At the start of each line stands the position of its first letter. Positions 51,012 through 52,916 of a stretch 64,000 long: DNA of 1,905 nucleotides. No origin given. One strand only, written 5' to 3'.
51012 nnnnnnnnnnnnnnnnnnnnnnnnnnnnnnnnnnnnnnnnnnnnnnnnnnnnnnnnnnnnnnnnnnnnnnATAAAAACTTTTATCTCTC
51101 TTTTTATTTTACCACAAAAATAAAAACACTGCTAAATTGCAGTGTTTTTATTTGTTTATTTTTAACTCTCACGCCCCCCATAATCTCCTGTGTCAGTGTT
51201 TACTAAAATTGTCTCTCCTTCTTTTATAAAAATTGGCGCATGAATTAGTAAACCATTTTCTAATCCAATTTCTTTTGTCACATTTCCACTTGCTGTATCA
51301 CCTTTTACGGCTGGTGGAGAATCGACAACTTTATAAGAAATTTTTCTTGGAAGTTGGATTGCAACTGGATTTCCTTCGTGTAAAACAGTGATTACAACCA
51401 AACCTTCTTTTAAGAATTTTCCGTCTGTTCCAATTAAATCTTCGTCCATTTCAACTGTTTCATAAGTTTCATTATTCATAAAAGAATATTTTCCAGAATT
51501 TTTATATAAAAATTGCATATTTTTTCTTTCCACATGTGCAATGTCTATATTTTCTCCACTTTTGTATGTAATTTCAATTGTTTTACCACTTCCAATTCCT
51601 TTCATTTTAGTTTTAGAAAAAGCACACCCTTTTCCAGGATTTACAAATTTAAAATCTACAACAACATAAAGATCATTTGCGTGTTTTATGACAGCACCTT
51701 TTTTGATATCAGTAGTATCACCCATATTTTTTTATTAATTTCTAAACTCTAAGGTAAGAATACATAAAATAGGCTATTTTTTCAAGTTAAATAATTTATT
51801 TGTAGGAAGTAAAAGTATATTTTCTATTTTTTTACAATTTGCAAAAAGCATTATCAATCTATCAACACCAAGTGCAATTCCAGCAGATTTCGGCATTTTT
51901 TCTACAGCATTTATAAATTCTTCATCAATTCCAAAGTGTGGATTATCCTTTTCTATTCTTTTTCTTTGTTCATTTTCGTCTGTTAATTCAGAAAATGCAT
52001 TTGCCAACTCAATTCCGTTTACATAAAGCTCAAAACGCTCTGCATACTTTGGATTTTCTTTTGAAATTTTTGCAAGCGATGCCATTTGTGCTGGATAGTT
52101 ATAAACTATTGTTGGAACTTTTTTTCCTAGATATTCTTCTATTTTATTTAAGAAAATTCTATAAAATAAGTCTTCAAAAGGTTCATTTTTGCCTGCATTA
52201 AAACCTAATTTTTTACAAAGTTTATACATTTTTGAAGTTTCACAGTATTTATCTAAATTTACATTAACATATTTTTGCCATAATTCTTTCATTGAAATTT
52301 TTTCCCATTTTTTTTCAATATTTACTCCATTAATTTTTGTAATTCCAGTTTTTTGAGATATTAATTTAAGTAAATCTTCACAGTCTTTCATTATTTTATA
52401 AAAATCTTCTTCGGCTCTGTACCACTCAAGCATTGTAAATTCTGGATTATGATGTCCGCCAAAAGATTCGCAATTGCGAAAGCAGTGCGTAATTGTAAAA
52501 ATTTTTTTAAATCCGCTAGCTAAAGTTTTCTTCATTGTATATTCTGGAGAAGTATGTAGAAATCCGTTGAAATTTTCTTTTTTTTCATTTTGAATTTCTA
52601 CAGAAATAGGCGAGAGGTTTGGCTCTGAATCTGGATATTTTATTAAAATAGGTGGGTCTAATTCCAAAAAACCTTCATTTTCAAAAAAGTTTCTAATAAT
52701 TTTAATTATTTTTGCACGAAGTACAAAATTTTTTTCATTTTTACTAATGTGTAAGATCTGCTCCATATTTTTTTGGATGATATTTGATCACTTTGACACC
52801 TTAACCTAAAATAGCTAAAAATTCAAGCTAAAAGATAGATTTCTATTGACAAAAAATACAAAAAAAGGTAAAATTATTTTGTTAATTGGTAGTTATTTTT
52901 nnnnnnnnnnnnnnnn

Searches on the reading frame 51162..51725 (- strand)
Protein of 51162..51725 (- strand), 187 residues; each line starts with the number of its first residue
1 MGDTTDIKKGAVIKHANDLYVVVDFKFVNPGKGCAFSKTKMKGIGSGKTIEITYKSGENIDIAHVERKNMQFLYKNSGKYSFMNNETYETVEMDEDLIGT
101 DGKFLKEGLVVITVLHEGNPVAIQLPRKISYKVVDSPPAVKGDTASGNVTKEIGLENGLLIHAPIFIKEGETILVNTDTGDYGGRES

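Call 39: search_protein_families(library=pfam, proteins=[window:51162-51725:-], max_evalue=0.01)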
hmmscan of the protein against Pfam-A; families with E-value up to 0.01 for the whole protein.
window:51162-51725:- (187 aa): 4 families
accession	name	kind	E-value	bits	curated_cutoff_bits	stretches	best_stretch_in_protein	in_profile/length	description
PF08207.18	EFP_N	-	2.6e-19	69.4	23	1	4-59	2-57/58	Elongation factor P (EF-P) KOW-like domain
PF01132.26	EFP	-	1.9e-18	66.6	27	1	68-121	1-54/54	Elongation factor P (EF-P) OB domain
PF09285.17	Elong-fact-P_C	-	1e-17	64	25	1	130-185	2-56/56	Elongation factor P, C-terminal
PF18316.7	S-l_SbsC_C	-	0.0054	17.6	26.6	0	4-69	8-73/86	S-layer protein SbsC C-terminal domain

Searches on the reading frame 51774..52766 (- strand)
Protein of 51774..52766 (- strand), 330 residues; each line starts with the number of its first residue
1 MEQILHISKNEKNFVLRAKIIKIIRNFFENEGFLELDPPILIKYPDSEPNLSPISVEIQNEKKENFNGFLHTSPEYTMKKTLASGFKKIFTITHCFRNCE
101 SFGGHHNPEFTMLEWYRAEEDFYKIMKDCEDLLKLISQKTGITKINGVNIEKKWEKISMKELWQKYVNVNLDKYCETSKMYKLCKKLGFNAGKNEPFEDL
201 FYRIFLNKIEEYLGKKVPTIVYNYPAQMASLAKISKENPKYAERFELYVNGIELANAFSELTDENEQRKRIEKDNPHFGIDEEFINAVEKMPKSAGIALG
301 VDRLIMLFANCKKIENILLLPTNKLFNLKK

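Call 39: search_protein_families(library=pfam, proteins=[window:51774-52766:-], max_evalue=0.01)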
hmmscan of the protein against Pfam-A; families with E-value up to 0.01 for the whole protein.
window:51774-52766:- (330 aa): 1 family
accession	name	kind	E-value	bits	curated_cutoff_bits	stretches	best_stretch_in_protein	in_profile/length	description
PF00152.25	tRNA-synt_2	-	2.9e-52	178.1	25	1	8-323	16-307/308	tRNA synthetases class II (D, K and N)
